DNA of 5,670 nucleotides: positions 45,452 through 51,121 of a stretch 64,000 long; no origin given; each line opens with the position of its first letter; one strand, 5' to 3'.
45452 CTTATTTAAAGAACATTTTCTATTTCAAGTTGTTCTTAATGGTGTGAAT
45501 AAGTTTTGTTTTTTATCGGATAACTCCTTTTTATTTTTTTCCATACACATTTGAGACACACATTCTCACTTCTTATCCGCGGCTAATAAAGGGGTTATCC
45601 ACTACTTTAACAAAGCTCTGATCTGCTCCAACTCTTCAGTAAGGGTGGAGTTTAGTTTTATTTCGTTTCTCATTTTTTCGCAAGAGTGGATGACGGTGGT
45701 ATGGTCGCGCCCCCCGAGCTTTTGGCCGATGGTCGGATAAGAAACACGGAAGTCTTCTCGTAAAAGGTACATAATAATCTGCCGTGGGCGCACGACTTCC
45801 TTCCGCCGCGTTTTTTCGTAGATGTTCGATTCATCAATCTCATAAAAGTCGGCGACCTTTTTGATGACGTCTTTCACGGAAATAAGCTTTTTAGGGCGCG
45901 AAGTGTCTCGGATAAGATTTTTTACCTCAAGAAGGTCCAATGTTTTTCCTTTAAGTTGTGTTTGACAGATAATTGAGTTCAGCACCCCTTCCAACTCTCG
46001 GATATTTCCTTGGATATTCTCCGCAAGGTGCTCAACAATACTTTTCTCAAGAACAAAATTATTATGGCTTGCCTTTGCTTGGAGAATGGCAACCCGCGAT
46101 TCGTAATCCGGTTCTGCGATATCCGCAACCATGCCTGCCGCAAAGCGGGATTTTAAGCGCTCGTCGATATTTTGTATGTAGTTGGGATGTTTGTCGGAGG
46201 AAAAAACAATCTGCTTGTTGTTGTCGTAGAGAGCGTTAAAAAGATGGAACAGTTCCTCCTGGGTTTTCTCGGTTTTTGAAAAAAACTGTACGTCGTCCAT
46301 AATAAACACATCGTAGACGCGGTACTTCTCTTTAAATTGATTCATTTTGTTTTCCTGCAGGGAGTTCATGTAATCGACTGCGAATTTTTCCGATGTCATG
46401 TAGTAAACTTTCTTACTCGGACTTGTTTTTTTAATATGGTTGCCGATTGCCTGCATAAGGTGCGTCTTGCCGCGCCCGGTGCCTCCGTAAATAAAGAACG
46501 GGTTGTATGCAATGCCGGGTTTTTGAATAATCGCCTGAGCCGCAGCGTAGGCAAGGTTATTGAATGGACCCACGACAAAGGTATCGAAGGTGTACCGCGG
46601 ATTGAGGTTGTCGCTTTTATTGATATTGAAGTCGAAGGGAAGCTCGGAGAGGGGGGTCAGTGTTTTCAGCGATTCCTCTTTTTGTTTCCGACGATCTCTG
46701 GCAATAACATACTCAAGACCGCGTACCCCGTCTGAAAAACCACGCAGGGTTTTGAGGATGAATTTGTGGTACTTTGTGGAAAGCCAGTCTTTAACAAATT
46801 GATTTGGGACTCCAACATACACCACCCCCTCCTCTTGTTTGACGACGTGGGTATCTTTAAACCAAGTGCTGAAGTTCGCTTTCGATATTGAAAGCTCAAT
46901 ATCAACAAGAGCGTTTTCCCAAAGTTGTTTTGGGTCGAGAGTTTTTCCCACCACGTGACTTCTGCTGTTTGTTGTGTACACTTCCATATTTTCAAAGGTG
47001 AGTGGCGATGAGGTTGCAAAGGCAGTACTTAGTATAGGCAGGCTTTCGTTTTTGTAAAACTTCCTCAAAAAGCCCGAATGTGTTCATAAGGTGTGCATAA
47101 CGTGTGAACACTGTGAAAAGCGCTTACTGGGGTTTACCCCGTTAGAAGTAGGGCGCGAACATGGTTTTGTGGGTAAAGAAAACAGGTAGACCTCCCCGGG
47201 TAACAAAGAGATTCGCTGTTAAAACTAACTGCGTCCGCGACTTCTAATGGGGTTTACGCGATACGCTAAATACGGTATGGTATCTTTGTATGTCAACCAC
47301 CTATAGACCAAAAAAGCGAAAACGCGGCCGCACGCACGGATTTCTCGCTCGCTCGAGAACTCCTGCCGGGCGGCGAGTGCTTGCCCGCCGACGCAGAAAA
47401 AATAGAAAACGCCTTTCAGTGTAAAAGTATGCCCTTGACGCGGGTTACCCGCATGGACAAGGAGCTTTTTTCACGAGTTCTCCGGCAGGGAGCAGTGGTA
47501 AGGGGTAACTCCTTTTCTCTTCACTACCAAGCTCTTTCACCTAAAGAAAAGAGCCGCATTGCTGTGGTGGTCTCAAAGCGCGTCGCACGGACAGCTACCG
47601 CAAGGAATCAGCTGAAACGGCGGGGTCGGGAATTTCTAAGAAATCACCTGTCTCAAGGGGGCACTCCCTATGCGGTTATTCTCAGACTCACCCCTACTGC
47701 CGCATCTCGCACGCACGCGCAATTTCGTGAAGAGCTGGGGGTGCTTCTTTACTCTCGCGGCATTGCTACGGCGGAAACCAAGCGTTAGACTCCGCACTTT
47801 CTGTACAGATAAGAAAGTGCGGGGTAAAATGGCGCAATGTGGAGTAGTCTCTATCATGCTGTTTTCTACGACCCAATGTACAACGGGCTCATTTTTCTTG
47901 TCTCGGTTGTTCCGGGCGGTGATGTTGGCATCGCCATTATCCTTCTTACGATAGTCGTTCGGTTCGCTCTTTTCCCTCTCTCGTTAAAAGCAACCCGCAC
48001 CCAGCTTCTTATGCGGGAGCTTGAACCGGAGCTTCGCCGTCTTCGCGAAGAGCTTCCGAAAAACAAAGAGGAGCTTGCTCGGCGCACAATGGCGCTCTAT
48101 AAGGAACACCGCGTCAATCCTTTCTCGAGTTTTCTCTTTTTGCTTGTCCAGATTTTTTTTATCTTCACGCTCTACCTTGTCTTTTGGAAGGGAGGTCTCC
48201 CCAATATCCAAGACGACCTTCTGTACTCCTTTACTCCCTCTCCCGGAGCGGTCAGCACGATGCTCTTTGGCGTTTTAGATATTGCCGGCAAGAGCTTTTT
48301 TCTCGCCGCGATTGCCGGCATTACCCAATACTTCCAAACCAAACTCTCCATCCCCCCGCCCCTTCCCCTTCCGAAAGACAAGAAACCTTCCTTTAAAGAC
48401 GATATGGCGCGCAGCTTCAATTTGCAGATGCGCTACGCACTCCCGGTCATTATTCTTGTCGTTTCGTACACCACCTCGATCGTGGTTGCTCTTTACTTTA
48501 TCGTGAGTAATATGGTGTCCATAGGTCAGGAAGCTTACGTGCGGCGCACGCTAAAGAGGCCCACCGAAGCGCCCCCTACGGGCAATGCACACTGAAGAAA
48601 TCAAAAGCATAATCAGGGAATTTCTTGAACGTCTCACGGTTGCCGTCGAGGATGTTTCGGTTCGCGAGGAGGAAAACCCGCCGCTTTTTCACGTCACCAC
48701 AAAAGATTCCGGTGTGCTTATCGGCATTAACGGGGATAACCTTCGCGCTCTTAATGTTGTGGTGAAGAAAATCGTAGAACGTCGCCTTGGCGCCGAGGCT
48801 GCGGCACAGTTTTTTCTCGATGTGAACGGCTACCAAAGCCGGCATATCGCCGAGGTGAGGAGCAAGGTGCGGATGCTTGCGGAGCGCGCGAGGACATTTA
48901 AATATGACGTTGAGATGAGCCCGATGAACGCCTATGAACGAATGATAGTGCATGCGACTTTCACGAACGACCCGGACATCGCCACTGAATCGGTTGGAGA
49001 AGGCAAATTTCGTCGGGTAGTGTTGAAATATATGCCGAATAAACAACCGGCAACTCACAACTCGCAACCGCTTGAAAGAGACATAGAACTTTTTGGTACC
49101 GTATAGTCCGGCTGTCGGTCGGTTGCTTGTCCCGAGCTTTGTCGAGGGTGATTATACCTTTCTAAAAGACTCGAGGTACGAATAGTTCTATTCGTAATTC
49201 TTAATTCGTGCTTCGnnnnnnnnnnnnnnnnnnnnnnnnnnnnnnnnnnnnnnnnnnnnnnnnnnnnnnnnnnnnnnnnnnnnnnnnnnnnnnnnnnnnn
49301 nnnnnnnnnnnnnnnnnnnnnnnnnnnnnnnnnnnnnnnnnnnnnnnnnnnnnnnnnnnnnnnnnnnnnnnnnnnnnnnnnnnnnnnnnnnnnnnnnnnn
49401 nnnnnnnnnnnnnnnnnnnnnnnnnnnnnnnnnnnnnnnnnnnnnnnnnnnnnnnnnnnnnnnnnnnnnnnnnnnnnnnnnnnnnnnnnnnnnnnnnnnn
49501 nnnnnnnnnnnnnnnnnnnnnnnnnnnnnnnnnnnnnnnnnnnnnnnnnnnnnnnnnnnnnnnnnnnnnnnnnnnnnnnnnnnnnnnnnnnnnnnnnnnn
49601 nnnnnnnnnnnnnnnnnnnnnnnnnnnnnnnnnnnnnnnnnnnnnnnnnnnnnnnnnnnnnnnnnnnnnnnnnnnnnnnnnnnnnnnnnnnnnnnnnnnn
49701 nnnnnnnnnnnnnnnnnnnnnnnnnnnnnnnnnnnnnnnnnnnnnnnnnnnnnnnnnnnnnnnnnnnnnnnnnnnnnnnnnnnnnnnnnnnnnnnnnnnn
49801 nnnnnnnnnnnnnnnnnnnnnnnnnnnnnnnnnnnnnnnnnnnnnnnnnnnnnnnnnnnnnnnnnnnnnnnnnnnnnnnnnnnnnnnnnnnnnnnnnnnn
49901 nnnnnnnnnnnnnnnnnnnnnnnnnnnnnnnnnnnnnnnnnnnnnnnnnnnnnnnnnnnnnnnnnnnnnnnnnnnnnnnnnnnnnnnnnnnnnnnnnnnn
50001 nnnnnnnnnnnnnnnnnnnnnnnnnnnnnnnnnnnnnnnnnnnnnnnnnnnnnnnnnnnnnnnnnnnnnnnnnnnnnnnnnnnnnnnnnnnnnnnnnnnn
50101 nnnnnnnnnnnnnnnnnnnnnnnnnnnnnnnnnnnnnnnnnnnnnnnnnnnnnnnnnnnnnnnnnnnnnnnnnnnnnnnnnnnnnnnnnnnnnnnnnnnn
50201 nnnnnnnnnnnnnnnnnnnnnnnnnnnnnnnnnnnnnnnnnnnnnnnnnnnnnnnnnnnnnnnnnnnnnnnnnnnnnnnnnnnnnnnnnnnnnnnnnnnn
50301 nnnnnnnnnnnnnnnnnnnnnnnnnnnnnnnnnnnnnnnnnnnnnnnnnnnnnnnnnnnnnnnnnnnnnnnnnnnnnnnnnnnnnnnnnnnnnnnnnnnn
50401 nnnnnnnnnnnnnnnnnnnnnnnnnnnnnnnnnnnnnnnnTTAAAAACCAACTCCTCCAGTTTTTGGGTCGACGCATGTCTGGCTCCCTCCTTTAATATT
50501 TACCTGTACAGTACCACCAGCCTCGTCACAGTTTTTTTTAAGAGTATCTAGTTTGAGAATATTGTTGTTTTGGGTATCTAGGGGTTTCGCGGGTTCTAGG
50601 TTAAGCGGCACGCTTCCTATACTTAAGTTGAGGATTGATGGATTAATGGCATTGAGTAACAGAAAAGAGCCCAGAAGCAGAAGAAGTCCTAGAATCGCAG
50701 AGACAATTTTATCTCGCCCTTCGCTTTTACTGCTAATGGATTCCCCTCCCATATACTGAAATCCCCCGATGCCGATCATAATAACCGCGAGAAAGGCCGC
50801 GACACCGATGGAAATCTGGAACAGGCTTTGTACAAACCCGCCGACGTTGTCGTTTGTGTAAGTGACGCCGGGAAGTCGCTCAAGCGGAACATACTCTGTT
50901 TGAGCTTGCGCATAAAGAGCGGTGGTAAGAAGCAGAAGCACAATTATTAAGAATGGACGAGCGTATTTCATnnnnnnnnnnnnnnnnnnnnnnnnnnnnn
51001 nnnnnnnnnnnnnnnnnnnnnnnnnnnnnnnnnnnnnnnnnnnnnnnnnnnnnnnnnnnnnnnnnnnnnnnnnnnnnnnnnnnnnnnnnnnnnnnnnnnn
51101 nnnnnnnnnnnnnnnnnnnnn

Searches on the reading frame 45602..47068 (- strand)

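Call 21: search_protein_families(library=pfam, proteins=[window:45602-47068:-], max_evalue=0.001)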
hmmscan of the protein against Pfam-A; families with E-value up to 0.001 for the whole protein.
window:45602-47068:- (488 aa): 9 families
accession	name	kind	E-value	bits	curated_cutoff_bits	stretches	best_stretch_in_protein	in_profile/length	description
PF00308.24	Bac_DnaA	-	5.2e-67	225.5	23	1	155-315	1-161/162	Bacterial DnaA ATPAse domain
PF08299.17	Bac_DnaA_C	-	2e-25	89.1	31.5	1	399-465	2-68/69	Bacterial dnaA protein helix-turn-helix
PF11638.13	DnaA_N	-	1.3e-14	54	24.6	1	48-108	2-63/65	DnaA N-terminal domain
PF01695.23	IstB_IS21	-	5.7e-08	33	24.1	1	192-291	96-193/238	IstB-like ATP binding protein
PF01637.24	ATPase_2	-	4.7e-05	23.7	33.2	1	188-298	20-123/225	ATPase domain predominantly from Archaea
PF00910.28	RNA_helicase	-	0.00011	23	21.5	0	192-280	2-74/105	RNA helicase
PF13173.12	AAA_14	-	0.00014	22.3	27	1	190-309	4-115/129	AAA domain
PF13245.12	AAA_19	-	0.0004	21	25.1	0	183-238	6-61/134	AAA domain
PF00004.35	AAA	-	0.00054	20.9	21.2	0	193-310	3-124/131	ATPase family associated with various cellular activities (AAA)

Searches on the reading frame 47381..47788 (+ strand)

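Call 21: search_protein_families(library=pfam, proteins=[window:47381-47788:+], max_evalue=0.001)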
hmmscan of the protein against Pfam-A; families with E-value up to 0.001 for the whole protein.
window:47381-47788:+ (135 aa): 1 family
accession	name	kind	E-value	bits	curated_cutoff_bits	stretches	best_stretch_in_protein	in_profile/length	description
PF00825.24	Ribonuclease_P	-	8.9e-18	64.8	22.3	1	27-123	10-105/109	Ribonuclease P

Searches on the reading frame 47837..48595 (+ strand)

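Call 21: search_protein_families(library=pfam, proteins=[window:47837-48595:+], max_evalue=0.001)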
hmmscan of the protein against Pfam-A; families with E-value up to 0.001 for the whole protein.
window:47837-48595:+ (252 aa): 1 family
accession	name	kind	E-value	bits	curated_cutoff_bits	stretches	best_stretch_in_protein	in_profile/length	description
PF02096.25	60KD_IMP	-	3.2e-38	131.7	35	1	31-237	2-163/163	60Kd inner membrane protein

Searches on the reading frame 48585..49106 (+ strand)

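Call 21: search_protein_families(library=pfam, proteins=[window:48585-49106:+], max_evalue=0.001)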
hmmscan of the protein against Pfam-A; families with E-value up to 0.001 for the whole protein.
window:48585-49106:+ (173 aa): 2 families
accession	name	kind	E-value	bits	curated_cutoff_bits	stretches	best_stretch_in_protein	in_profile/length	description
PF01424.28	R3H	-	6.8e-13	48.9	26.8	1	98-148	10-59/60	R3H domain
PF13083.13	KH_KhpA-B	-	2.4e-05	24.6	32.1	1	8-66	2-64/73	KhpA/KhpB, KH domain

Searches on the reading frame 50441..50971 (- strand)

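Call 21: search_protein_families(library=pfam, proteins=[window:50441-50971:-], max_evalue=0.001)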
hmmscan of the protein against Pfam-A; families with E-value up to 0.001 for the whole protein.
window:50441-50971:- (176 aa): 1 family
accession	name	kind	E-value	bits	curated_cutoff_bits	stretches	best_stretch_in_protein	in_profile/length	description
PF04956.18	TrbC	-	9.7e-06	26.2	27.9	1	3-102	12-91/98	TrbC/VIRB2 pilin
